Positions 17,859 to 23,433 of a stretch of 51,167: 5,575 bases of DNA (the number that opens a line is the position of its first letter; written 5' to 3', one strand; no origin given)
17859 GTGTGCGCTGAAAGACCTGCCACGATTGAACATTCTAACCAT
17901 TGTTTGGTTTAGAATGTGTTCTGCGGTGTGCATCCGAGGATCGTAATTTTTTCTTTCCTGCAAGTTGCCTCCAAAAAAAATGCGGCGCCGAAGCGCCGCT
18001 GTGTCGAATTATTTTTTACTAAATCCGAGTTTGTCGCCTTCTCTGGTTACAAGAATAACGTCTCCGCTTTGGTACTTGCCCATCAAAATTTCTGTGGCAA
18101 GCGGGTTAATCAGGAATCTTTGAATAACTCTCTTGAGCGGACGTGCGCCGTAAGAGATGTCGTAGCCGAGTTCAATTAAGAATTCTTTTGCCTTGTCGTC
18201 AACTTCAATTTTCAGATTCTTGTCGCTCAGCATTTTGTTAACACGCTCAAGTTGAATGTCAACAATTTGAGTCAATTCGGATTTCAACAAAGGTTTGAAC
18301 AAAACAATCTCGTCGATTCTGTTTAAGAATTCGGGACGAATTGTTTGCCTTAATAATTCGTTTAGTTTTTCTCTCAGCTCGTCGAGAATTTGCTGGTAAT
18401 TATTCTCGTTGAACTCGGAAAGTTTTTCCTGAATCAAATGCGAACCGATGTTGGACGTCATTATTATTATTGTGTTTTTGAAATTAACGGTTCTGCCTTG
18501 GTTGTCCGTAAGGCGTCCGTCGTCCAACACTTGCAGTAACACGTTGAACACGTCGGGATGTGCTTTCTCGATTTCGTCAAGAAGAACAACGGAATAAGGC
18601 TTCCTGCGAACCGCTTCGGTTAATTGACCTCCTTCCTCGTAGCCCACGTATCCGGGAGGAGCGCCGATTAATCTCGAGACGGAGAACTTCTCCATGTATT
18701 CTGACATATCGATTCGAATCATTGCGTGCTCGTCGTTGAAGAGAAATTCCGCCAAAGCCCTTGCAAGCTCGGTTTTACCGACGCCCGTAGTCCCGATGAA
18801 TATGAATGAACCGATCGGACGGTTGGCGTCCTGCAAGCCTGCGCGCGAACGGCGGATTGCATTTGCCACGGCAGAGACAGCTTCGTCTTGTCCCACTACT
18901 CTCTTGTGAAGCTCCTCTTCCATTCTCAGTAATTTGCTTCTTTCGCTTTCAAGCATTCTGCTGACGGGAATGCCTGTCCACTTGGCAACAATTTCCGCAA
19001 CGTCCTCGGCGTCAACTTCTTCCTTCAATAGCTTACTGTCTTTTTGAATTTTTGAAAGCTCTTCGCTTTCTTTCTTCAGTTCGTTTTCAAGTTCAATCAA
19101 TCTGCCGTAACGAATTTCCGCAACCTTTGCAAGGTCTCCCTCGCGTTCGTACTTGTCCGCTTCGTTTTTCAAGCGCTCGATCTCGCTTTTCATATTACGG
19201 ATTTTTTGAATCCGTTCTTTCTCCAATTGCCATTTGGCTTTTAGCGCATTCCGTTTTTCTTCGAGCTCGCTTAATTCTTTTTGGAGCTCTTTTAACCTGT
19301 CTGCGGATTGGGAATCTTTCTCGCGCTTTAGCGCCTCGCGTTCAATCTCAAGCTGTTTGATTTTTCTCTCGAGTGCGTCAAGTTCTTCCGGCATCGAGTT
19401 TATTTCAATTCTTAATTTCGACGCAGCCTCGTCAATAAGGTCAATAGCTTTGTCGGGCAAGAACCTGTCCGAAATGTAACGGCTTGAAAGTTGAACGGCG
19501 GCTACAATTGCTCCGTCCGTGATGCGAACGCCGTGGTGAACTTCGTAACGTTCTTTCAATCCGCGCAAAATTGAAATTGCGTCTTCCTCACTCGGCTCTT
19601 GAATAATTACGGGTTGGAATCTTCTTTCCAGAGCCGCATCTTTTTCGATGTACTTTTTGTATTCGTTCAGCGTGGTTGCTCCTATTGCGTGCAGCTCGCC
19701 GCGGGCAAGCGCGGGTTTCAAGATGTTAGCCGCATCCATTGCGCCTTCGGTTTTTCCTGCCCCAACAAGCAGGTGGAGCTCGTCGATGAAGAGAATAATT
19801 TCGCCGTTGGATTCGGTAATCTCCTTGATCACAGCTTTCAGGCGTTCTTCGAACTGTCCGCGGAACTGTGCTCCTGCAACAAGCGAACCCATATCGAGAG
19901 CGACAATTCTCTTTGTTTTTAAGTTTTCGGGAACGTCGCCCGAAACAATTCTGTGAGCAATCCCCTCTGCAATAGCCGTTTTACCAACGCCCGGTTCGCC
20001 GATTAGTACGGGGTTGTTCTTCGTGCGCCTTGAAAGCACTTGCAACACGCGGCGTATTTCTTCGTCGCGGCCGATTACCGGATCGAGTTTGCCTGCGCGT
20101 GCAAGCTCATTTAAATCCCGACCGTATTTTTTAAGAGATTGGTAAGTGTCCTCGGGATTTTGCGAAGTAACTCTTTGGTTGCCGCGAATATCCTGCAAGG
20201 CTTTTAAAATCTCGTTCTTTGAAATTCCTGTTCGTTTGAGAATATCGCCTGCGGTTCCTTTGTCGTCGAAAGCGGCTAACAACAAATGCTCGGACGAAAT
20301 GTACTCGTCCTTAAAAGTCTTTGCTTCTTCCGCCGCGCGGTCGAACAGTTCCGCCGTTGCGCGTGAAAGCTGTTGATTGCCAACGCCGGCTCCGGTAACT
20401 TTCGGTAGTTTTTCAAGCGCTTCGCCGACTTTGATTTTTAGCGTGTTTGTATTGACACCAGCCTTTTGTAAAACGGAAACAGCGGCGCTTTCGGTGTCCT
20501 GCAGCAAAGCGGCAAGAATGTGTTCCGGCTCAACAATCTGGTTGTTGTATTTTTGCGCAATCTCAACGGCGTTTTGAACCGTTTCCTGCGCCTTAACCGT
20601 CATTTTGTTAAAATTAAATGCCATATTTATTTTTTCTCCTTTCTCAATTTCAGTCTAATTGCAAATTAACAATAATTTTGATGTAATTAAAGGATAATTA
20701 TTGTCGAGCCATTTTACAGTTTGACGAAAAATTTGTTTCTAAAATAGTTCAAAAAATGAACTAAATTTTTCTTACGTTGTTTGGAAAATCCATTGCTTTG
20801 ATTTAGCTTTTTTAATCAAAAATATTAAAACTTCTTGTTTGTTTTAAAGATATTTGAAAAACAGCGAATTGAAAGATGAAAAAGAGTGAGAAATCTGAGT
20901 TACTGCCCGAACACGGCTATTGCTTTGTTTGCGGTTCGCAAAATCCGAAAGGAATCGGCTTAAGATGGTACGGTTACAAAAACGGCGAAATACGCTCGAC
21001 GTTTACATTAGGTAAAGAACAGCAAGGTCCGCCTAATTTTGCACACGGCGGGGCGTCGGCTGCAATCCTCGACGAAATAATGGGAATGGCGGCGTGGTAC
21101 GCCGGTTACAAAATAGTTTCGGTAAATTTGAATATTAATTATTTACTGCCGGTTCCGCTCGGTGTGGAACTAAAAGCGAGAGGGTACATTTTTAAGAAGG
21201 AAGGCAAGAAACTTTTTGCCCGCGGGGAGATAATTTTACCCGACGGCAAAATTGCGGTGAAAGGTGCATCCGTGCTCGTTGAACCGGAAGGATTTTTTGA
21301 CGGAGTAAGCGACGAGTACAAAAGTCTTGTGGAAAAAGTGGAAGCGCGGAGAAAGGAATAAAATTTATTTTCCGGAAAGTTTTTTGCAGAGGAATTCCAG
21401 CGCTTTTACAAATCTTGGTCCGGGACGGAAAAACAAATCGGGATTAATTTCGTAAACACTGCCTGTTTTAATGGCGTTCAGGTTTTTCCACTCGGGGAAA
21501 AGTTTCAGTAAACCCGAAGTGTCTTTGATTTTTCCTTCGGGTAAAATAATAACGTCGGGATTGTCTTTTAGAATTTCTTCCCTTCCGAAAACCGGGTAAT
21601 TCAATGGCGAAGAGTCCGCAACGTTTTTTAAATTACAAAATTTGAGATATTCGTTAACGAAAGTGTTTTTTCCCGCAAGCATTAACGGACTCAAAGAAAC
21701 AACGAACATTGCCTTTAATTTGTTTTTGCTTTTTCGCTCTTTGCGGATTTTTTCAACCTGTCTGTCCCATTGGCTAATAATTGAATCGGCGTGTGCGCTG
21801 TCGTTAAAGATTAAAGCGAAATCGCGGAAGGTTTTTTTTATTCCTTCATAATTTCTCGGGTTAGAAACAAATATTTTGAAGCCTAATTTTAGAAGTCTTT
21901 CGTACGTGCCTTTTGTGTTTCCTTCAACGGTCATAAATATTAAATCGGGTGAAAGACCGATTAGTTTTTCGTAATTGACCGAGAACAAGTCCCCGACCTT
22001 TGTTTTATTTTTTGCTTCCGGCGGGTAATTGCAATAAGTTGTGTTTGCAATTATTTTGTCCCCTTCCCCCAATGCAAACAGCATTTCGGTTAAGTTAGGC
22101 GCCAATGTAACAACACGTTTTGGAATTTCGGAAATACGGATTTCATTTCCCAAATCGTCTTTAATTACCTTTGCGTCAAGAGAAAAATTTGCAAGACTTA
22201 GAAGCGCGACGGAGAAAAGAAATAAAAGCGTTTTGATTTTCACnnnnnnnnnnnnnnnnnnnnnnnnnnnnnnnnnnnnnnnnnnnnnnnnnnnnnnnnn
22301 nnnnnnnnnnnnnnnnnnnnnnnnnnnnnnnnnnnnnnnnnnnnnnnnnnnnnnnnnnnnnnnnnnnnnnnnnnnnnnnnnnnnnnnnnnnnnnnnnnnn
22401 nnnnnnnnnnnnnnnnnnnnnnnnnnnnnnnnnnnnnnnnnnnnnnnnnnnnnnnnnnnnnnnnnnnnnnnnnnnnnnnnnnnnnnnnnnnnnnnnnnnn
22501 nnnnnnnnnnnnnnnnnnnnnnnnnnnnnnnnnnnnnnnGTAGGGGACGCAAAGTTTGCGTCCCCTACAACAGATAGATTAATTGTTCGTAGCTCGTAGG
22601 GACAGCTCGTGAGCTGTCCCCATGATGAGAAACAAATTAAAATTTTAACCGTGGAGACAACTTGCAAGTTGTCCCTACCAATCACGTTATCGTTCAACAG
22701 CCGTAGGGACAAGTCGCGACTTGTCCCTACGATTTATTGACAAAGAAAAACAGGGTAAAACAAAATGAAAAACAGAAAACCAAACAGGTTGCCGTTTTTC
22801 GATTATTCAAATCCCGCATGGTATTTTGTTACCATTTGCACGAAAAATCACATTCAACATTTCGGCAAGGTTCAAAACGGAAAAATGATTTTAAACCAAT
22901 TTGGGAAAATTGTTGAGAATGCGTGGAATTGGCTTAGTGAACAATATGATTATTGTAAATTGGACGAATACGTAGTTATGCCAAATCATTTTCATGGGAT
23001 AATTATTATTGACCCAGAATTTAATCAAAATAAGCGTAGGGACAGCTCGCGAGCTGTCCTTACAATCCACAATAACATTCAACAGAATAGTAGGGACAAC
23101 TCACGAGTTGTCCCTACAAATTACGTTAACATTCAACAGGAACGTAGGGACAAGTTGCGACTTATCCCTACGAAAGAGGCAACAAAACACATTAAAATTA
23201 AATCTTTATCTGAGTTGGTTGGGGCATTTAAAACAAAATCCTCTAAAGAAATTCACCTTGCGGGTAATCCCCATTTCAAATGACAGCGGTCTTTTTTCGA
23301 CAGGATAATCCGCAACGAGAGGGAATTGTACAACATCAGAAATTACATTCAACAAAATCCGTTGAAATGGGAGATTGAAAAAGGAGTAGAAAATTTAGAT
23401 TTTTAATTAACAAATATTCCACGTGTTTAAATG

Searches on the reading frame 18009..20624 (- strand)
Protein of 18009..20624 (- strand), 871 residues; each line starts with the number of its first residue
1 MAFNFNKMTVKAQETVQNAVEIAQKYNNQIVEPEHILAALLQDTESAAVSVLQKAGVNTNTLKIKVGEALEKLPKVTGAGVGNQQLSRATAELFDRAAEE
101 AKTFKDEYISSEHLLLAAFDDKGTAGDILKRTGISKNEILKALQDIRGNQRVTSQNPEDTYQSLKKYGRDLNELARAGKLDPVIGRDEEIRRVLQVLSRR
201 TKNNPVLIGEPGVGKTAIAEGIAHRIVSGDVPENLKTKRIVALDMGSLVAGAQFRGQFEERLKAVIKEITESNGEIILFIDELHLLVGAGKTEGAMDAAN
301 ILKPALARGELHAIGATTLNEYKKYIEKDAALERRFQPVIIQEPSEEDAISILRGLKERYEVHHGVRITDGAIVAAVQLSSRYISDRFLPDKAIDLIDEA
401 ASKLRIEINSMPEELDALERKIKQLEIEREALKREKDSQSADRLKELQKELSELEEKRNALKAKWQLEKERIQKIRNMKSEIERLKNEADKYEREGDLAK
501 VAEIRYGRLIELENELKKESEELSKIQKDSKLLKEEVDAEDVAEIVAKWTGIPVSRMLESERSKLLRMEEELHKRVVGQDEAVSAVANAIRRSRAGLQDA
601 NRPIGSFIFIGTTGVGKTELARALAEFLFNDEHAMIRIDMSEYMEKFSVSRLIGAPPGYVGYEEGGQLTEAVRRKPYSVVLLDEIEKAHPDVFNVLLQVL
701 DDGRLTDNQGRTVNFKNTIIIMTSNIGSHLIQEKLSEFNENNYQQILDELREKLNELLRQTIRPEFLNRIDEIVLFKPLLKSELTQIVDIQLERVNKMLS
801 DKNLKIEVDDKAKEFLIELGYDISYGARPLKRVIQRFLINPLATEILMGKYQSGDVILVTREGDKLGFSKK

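Call 17: search_protein_families(library=pfam, proteins=[window:18009-20624:-])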
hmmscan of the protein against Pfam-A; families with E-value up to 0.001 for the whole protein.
window:18009-20624:- (871 aa): 22 families
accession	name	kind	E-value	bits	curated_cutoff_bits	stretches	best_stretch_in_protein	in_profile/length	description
PF07724.20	AAA_2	-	8.3e-73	244.3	27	1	602-773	1-166/166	AAA domain (Cdc48 subfamily)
PF17871.7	AAA_lid_9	-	4e-38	129.9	22.8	1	345-447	1-103/104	AAA lid domain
PF02861.25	Clp_N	-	4e-29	101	20.7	2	97-148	1-53/53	Clp amino terminal domain, pathogenicity island component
PF00004.35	AAA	-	1.7e-25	90.4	21.2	2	206-337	2-124/131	ATPase family associated with various cellular activities (AAA)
PF10431.15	ClpB_D2-small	-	3.7e-25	88.2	21.9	1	780-859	2-81/81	C-terminal, D2-small domain, of ClpB protein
PF07728.20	AAA_5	-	6.2e-21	75.3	22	1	607-728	2-125/139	AAA domain (dynein-related subfamily)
PF13191.12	AAA_16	-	2.6e-13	51.3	32.6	1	183-285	2-143/167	AAA ATPase domain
PF00158.32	Sigma54_activat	-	3.3e-11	43.6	20.2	1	605-730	23-148/168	Sigma-54 interaction domain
PF13401.12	AAA_22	-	1.4e-10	42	27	1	606-702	7-110/130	AAA domain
PF20720.3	nSTAND3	-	5.9e-08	33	27.2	0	201-228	16-43/155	Novel STAND NTPase 3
PF01695.23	IstB_IS21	-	1.2e-06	28.7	24.1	0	199-267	89-153/238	IstB-like ATP binding protein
PF01078.27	Mg_chelatase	-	8.9e-06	25.7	20.3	0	188-244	9-64/207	Magnesium chelatase, subunit ChlI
PF12775.13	AAA_7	-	2.9e-05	24.1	25.8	0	607-653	36-82/181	P-loop containing dynein motor region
PF05496.18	RuvB_N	-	6.3e-05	23.2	27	0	204-226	35-57/159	Holliday junction DNA helicase RuvB P-loop domain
PF13521.12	AAA_28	-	9.1e-05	23.2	27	0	607-627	2-22/164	AAA domain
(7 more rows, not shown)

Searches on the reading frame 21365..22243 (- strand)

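Call 17: search_protein_families(library=pfam, proteins=[window:21365-22243:-])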
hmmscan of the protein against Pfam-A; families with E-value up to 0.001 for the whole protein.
window:21365-22243:- (292 aa): 1 family
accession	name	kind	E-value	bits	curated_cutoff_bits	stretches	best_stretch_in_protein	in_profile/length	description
PF01497.23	Peripla_BP_2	-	5.4e-34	118.1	27.5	1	44-269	1-234/235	Periplasmic binding protein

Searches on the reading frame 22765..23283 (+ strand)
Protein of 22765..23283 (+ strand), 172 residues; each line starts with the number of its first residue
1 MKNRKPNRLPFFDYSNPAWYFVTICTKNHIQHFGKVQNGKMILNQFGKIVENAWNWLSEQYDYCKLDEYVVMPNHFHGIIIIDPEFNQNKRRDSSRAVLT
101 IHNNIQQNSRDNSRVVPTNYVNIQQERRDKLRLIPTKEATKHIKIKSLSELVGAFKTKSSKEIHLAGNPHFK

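Call 17: search_protein_families(library=pfam, proteins=[window:22765-23283:+])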
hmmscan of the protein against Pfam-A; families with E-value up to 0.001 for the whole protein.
window:22765-23283:+ (172 aa): 1 family
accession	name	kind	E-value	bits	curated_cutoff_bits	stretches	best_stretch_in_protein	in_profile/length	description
PF18982.5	JetA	-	0.0003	19.9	26.2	1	53-113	60-120/434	Wadjet protein JetA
